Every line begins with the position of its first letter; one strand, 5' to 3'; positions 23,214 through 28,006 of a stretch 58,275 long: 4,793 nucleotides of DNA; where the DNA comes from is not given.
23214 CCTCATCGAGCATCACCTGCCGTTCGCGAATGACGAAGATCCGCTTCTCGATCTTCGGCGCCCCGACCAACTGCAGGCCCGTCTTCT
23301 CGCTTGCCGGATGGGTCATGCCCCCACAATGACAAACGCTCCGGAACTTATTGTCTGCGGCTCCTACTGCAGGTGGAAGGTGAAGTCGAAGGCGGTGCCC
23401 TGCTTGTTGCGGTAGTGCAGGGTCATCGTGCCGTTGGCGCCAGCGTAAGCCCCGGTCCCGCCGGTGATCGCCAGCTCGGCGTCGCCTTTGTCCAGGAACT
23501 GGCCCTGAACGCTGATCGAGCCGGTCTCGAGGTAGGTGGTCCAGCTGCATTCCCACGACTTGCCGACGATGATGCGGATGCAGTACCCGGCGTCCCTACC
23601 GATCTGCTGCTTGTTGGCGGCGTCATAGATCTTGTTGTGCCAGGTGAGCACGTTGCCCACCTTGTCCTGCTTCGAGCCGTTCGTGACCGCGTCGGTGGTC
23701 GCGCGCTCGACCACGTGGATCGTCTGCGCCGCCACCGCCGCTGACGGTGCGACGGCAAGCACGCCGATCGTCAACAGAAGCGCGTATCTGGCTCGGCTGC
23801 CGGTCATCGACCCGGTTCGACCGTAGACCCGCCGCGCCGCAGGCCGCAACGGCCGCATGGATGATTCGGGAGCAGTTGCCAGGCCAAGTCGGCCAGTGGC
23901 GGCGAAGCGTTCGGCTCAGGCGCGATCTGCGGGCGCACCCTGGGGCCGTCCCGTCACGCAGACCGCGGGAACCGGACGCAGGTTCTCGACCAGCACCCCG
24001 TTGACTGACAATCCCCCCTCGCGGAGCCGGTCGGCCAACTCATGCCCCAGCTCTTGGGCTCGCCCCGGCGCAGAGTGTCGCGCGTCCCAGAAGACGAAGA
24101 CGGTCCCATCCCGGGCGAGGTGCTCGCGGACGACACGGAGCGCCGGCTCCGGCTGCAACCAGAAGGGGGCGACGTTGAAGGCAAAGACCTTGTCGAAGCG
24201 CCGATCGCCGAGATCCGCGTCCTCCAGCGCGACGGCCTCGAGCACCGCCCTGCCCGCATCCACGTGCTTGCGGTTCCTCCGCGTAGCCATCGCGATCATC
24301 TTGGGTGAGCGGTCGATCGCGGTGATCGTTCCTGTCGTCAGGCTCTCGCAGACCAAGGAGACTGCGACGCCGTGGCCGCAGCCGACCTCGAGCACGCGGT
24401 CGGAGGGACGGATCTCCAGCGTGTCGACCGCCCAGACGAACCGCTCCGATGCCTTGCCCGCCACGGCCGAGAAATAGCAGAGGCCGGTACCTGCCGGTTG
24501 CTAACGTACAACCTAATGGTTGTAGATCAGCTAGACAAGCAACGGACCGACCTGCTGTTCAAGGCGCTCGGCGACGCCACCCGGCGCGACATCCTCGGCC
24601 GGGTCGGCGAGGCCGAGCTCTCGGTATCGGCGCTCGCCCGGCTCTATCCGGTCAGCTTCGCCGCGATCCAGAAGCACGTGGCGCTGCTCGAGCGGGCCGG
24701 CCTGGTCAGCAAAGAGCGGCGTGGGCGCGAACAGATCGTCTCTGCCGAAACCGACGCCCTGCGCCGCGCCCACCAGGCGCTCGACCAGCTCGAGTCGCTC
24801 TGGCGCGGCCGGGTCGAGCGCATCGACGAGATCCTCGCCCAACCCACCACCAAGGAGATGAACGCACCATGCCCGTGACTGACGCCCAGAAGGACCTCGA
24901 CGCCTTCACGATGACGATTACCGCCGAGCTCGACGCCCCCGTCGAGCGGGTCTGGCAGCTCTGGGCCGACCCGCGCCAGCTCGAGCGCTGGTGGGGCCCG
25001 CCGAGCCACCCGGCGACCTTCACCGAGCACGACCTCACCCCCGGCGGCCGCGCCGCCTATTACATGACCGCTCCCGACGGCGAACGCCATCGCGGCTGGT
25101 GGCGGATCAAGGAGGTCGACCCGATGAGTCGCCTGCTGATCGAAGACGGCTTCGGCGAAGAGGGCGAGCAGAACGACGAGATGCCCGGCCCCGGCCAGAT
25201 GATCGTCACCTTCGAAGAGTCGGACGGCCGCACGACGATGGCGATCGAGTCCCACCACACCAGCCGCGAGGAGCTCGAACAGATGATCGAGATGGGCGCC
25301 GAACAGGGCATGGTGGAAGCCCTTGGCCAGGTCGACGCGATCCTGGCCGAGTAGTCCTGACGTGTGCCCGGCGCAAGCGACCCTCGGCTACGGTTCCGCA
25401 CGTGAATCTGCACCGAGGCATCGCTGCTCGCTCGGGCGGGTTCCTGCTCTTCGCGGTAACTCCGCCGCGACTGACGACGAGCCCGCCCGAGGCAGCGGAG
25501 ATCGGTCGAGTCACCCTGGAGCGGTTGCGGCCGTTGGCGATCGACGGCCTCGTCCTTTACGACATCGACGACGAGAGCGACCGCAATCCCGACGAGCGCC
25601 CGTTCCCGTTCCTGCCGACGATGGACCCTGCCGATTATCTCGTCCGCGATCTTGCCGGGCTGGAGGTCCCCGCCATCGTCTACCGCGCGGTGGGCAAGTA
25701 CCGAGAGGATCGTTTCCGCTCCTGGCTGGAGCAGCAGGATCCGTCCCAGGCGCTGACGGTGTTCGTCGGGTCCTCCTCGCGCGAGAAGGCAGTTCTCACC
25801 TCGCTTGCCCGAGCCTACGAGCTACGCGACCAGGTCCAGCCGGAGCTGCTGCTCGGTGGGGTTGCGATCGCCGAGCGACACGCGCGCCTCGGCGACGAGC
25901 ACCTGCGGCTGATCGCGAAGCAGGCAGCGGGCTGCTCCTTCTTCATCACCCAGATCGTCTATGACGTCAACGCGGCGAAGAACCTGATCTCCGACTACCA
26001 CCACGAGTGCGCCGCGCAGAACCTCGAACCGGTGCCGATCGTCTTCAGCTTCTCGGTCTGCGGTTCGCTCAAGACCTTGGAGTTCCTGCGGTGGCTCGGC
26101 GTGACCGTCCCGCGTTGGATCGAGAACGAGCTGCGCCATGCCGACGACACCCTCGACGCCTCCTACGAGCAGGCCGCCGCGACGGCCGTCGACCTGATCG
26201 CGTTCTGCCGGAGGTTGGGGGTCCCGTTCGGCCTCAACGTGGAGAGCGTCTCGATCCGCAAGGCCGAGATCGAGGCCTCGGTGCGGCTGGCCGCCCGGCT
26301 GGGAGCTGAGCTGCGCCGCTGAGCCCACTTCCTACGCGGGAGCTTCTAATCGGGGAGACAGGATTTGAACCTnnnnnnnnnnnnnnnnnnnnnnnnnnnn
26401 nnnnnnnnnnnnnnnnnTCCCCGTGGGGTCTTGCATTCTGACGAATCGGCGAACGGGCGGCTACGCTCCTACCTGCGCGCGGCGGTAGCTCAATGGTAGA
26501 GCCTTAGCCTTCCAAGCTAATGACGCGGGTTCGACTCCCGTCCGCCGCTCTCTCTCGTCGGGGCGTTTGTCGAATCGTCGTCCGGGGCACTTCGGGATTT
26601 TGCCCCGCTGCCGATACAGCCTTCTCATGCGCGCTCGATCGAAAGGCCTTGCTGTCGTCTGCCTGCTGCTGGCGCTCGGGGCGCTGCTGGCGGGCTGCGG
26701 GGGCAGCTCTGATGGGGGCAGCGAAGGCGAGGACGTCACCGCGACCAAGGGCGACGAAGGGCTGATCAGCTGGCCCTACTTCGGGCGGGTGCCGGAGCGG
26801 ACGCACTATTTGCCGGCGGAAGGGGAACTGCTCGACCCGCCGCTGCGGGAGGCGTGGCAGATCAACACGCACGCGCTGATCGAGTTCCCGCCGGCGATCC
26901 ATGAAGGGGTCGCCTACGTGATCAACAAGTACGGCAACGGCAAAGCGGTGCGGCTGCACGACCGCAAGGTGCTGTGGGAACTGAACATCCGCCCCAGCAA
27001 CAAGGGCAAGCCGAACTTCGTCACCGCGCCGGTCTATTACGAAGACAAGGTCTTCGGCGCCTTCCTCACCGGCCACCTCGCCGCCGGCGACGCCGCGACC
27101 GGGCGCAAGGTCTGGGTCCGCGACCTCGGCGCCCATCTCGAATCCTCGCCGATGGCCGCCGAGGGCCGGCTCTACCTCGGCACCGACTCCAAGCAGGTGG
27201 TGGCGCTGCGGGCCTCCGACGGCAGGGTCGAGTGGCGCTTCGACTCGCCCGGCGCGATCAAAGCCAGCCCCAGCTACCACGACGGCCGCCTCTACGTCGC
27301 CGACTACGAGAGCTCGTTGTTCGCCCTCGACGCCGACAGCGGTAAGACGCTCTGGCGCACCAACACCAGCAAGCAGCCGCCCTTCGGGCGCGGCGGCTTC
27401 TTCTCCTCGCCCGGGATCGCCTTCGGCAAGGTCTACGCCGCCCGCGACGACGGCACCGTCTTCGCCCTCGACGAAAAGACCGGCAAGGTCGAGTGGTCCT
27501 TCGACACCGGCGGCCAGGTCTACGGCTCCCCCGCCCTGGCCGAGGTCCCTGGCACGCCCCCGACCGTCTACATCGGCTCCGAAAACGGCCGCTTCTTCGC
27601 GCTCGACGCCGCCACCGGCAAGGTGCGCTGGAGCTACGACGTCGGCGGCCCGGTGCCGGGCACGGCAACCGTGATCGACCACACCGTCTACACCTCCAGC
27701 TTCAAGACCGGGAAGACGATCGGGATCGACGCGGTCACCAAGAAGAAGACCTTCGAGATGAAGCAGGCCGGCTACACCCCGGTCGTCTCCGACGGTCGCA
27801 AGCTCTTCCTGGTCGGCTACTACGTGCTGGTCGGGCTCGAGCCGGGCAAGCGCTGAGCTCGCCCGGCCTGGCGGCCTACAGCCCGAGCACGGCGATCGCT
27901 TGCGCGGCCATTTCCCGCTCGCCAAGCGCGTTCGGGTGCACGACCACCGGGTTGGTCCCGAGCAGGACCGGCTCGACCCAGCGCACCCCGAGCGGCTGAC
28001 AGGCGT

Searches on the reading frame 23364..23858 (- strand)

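Call 20: search_protein_families(library=pfam, proteins=[window:23364-23858:-], max_evalue=0.001)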
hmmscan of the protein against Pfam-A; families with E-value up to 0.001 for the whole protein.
window:23364-23858:- (164 aa): 3 families
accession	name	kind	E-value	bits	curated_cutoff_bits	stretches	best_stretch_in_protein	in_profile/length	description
PF06351.16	Allene_ox_cyc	-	9.6e-14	51.9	31.2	1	57-149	23-123/175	Allene oxide cyclase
PF03018.19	Dirigent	-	1.4e-07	31.8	29.1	1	44-150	17-130/148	Dirigent-like protein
PF18678.6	AOC_like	-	2.7e-07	30.8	25.9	1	54-148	9-109/123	Allene oxide cyclase barrel like domain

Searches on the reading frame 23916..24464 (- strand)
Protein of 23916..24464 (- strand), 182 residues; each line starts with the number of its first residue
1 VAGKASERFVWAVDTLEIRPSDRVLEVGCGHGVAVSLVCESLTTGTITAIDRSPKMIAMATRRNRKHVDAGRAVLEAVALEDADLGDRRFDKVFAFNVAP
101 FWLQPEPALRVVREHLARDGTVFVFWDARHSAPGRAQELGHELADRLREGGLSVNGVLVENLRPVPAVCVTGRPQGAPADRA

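Call 20: search_protein_families(library=pfam, proteins=[window:23916-24464:-], max_evalue=0.001)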
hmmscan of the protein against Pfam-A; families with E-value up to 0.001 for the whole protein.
window:23916-24464:- (182 aa): 7 families
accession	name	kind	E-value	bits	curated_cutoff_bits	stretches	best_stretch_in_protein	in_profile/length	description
PF08242.18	Methyltransf_12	-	5.4e-14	53.1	30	1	25-121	1-97/98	Methyltransferase domain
PF13649.12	Methyltransf_25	-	1e-12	49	27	1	24-120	1-97/97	Methyltransferase domain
PF08241.18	Methyltransf_11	-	5.5e-12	46.6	21.2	1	25-123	1-94/95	Methyltransferase domain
PF13847.12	Methyltransf_31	-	1.1e-11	45.1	27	1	20-129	3-113/145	Methyltransferase domain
PF13489.12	Methyltransf_23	-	4.7e-09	36.6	27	1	18-139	20-132/164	Methyltransferase domain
PF01135.25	PCMT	-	1.4e-05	25.4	20.3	1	12-68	65-122/210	Protein-L-isoaspartate(D-aspartate) O-methyltransferase (PCMT)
PF13578.12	Methyltransf_24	-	0.00058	21.1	26.3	1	25-152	1-99/105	Methyltransferase domain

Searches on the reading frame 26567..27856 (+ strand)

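Call 20: search_protein_families(library=pfam, proteins=[window:26567-27856:+], max_evalue=0.001)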
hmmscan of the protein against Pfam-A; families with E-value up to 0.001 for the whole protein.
window:26567-27856:+ (429 aa): 4 families
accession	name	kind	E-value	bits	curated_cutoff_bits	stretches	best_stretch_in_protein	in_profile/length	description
PF13360.13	PQQ_2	-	6.2e-51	173.7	27.6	3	169-311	3-143/233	Outer membrane protein assembly factor BamB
PF13570.13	Beta-prop_ACSF4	-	2.7e-37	129.3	133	2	169-325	29-184/329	Beta-alanine-activating enzyme, beta-propeller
PF01011.28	PQQ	-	2.3e-24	86.5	26.7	2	190-227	48-85/595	Glucose/ethanol/alcohol dehydrogenase, beta-propeller domain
PF14435.11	SUKH-4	-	0.00096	19.7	25.5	0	189-222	69-102/179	SUKH-4 immunity protein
